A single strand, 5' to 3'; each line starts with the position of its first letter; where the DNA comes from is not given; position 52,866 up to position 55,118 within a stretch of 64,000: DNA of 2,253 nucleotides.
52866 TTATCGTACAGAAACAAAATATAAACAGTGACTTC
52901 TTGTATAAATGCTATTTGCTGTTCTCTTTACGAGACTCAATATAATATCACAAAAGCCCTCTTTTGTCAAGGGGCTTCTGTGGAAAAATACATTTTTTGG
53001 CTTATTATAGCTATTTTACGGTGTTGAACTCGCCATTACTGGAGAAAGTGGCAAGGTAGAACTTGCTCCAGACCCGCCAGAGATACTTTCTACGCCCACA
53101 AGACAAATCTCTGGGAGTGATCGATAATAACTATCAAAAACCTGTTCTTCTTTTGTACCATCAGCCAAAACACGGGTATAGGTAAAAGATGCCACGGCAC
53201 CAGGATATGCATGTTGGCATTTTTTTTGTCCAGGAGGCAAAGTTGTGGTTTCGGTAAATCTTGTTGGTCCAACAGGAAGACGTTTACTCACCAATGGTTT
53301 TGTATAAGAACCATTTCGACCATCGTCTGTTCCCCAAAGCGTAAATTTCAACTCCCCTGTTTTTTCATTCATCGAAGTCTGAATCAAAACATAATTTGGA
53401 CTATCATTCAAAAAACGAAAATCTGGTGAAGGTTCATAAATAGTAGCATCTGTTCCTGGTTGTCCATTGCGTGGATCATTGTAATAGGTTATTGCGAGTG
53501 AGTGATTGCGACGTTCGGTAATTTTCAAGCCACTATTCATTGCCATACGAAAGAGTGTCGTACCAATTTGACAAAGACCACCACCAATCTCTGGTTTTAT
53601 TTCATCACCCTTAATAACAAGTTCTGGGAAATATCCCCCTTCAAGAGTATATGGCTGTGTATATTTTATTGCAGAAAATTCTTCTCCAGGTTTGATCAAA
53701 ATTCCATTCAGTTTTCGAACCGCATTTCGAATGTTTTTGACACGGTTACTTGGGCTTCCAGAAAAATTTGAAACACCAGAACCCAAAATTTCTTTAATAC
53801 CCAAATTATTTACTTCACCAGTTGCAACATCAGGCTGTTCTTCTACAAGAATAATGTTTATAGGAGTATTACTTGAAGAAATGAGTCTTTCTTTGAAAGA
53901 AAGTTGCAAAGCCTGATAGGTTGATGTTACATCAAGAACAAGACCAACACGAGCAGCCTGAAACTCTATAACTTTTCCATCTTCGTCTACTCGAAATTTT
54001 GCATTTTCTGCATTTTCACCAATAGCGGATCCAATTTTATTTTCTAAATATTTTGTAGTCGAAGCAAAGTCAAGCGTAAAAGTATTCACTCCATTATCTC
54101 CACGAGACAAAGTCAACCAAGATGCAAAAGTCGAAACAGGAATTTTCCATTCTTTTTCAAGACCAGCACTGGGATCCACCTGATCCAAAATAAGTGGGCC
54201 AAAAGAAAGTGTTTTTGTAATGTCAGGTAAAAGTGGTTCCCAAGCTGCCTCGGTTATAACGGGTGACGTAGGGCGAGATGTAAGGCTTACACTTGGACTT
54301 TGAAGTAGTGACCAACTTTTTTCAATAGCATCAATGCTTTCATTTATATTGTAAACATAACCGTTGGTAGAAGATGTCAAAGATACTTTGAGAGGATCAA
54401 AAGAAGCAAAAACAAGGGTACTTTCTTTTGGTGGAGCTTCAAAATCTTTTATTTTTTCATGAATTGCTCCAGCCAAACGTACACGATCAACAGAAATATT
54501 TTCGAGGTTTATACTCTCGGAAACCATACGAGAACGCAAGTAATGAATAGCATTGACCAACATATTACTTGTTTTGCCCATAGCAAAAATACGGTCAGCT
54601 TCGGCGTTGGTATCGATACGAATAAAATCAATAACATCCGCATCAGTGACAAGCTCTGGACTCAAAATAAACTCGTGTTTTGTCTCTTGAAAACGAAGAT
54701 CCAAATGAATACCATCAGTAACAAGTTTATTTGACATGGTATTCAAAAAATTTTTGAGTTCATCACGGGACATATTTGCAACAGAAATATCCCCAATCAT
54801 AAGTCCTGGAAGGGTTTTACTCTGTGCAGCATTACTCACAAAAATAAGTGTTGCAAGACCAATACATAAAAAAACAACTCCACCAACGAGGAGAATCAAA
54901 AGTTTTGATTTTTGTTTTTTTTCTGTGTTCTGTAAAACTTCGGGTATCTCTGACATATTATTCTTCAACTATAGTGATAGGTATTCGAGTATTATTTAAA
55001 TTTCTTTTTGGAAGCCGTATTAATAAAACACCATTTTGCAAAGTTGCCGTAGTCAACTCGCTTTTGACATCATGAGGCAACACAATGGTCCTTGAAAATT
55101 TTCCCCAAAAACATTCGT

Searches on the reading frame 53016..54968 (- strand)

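Call 55: search_protein_families(library=pfam, proteins=[window:53016-54968:-], max_evalue=0.01)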
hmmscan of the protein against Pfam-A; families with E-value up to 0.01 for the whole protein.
window:53016-54968:- (650 aa): 2 families
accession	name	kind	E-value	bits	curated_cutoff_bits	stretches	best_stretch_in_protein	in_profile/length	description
PF04294.18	VanW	-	4.6e-38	130.1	27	1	408-538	1-125/130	VanW like protein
PF12229.13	PG_binding_4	-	2e-05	25.1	22.1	0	116-217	10-106/117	Putative peptidoglycan binding domain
